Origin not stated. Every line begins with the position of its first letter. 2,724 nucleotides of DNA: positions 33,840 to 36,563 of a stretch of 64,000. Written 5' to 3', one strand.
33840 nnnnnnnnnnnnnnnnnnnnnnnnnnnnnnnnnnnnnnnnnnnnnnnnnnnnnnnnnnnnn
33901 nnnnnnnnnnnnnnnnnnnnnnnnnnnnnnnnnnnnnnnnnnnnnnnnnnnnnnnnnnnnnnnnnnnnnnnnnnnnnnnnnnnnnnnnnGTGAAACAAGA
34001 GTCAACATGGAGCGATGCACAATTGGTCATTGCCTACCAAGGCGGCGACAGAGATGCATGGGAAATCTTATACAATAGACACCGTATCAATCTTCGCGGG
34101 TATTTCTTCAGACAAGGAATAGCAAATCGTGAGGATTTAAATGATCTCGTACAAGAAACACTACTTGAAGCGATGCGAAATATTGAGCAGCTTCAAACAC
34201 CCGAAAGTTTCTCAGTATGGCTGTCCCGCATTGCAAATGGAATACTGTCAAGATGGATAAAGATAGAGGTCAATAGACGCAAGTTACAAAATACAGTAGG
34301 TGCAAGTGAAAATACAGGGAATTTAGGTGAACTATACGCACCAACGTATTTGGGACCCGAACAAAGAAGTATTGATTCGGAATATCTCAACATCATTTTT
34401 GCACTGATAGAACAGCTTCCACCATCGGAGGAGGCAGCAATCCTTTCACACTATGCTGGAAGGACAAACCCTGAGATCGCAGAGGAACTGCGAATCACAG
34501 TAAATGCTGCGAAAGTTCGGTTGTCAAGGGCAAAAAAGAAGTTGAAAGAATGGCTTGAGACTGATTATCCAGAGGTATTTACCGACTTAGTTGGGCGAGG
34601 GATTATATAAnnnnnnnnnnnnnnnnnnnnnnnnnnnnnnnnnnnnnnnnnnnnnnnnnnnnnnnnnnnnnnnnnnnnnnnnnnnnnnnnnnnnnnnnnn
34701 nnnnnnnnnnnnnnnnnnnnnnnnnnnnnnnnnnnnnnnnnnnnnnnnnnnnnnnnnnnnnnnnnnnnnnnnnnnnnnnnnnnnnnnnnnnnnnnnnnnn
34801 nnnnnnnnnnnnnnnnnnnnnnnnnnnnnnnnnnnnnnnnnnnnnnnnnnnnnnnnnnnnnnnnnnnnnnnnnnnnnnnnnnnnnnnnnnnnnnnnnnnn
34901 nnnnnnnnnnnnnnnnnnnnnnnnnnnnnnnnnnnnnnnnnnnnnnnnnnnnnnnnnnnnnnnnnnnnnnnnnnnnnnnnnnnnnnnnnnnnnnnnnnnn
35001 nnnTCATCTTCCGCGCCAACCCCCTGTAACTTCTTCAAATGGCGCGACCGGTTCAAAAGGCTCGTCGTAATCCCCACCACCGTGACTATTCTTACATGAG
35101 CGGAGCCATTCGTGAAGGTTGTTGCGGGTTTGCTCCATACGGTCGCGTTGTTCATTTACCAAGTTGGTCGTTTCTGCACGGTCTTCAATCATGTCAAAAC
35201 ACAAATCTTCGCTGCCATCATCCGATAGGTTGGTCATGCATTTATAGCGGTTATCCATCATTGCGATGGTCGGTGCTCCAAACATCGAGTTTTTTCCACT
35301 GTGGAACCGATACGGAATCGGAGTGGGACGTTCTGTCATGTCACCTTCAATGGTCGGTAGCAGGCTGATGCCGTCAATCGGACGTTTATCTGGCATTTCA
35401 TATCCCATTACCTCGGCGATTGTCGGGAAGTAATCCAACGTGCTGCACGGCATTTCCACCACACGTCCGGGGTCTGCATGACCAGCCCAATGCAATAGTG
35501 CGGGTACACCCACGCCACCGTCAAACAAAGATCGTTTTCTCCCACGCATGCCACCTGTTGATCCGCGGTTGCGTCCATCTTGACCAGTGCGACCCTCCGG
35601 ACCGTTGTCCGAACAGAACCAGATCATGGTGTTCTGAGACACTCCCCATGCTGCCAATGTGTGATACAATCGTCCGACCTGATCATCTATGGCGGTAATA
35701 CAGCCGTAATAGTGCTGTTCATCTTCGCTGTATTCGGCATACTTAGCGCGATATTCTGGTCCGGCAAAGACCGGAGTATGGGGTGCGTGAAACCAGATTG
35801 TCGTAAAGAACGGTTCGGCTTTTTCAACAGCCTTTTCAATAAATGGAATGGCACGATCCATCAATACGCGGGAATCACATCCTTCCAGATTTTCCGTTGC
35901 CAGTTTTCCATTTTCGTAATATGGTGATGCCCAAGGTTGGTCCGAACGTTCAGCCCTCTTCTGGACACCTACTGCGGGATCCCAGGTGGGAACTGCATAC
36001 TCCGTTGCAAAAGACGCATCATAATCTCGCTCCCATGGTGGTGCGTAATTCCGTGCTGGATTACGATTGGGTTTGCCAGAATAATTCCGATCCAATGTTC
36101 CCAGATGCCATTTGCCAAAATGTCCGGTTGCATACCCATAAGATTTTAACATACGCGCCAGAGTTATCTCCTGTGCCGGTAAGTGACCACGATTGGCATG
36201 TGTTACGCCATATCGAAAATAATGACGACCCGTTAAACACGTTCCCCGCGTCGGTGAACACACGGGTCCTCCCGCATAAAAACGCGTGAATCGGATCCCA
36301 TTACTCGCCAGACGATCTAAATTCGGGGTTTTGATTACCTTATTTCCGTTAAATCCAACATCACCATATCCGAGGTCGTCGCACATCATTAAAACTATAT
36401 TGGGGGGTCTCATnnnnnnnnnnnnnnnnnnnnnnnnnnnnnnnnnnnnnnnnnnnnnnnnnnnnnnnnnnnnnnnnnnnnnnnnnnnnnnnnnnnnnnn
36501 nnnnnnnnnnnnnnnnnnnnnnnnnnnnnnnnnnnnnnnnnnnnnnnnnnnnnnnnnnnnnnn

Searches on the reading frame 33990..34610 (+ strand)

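Call 10: search_protein_families(library=pfam, proteins=[window:33990-34610:+], max_evalue=0.001)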
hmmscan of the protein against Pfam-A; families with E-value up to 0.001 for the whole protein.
window:33990-34610:+ (206 aa): 2 families
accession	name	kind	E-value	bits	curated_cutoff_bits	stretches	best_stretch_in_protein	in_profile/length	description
PF08281.18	Sigma70_r4_2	-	4.5e-12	45.9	25.7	1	135-185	3-54/54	Sigma-70, region 4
PF04542.20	Sigma70_r2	-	2.2e-09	37.4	24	1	27-90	1-65/71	Sigma-70 region 2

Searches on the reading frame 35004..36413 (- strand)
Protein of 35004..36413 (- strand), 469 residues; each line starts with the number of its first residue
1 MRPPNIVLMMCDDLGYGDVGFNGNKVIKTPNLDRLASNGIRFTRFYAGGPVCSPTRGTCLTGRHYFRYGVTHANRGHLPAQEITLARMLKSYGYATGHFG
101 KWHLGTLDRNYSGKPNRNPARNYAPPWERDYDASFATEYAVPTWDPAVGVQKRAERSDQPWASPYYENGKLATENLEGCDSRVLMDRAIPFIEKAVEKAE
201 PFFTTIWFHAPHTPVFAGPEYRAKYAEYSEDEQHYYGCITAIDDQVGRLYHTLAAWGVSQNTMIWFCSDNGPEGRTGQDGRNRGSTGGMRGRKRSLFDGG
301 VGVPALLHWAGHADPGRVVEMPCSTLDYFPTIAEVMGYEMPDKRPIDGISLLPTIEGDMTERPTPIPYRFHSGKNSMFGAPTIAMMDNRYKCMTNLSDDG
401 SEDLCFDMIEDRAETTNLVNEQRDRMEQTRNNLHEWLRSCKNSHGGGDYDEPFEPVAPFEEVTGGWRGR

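Call 10: search_protein_families(library=pfam, proteins=[window:35004-36413:-], max_evalue=0.001)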
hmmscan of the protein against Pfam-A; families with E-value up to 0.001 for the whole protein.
window:35004-36413:- (469 aa): 2 families
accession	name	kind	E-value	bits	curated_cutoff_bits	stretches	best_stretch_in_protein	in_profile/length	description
PF00884.28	Sulfatase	-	2.3e-54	185.2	25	1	4-338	1-301/301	Sulfatase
PF16347.10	SGSH_C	-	2.4e-10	41.2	29.3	1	293-440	8-151/154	N-sulphoglucosamine sulphohydrolase, C-terminal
